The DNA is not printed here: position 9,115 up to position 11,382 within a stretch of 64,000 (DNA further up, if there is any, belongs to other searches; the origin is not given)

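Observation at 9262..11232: Uncharacterised ~650-aa polytopic membrane protein family, present twice in the window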

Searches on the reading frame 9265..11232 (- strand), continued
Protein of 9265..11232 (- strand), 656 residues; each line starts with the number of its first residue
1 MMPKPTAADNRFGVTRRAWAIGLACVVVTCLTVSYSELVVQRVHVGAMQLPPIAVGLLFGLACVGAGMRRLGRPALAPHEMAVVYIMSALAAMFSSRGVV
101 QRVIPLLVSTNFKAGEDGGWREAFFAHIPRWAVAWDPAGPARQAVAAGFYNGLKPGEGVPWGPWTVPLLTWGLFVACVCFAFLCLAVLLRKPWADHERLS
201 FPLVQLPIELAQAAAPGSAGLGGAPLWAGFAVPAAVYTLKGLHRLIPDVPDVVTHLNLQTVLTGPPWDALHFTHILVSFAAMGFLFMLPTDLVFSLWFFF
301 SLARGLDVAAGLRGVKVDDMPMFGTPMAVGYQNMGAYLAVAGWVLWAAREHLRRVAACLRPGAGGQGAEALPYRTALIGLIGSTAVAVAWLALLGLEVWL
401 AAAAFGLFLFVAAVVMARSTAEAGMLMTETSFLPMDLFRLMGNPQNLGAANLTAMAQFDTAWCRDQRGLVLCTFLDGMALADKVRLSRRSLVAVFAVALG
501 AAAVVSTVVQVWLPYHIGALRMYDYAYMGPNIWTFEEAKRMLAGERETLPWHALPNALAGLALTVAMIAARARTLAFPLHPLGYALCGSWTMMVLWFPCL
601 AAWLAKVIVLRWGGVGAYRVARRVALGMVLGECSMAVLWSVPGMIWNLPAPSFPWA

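Call 84: search_protein_families(library=pfam, alignment_id=A1, max_evalue=10)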
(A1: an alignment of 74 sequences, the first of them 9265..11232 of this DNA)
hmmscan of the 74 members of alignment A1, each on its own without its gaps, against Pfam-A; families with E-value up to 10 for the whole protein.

A. member 1, window:9265-11232:- (656 aa): 3 families
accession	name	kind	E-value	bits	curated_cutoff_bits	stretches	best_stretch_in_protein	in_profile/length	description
PF20581.3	DUF6785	-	4.9e-130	434.8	25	1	16-518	2-498/498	Family of unknown function (DUF6785)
PF20580.3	DUF6784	-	1.8e-26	92.6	26.4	1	558-648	5-95/101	Domain of unknown function (DUF6784)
PF10166.14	DUF2368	-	0.049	13.7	25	1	542-585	47-90/134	Uncharacterised conserved protein (DUF2368)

B. families by the number of members that match (of 74 scanned): 30 families (the first 25 are shown)
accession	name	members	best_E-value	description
PF20581.3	DUF6785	74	3.1e-168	Family of unknown function (DUF6785)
PF20580.3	DUF6784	74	5.8e-37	Domain of unknown function (DUF6784)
PF09813.14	Coa3_cc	4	0.012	Cytochrome c oxidase assembly factor 3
PF10166.14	DUF2368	2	0.049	Uncharacterised conserved protein (DUF2368)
PF20712.2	CyanoTRADDas_TM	2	0.28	Cyanobacterial TRADD-N associated 2-Transmembrane domain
PF24003.1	DUF7319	2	0.33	Domain of unknown function (DUF7319)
PF10206.14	WRW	1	0.013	Mitochondrial F1F0-ATP synthase, subunit f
PF13410.11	GST_C_2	1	0.02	Glutathione S-transferase, C-terminal domain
PF13033.11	DUF3894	1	0.024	Protein of unknown function (DUF3894)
PF03596.19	Cad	1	0.056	Cadmium resistance transporter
PF13042.11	DUF3902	1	0.057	Protein of unknown function (DUF3902)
PF19762.4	DUF6249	1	0.063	Domain of unknown function (DUF6249)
PF14019.11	DUF4235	1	0.094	Protein of unknown function (DUF4235)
PF21525.2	Nlp36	1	0.13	Neuropeptide-like peptide 36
PF07895.16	DUF1673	1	0.17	Protein of unknown function (DUF1673)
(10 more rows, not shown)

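Call 88: search_solved_structures(query=L021:12184-15123:+, max_evalue=0.001)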
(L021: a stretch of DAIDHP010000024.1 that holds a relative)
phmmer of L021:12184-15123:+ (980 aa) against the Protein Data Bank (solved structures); distinct sequences matched with E-value up to 0.001: 1.
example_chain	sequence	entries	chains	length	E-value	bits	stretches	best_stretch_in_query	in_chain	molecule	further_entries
3sgg_A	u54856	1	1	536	1.2e-21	79.4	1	467-735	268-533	Hypothetical hydrolase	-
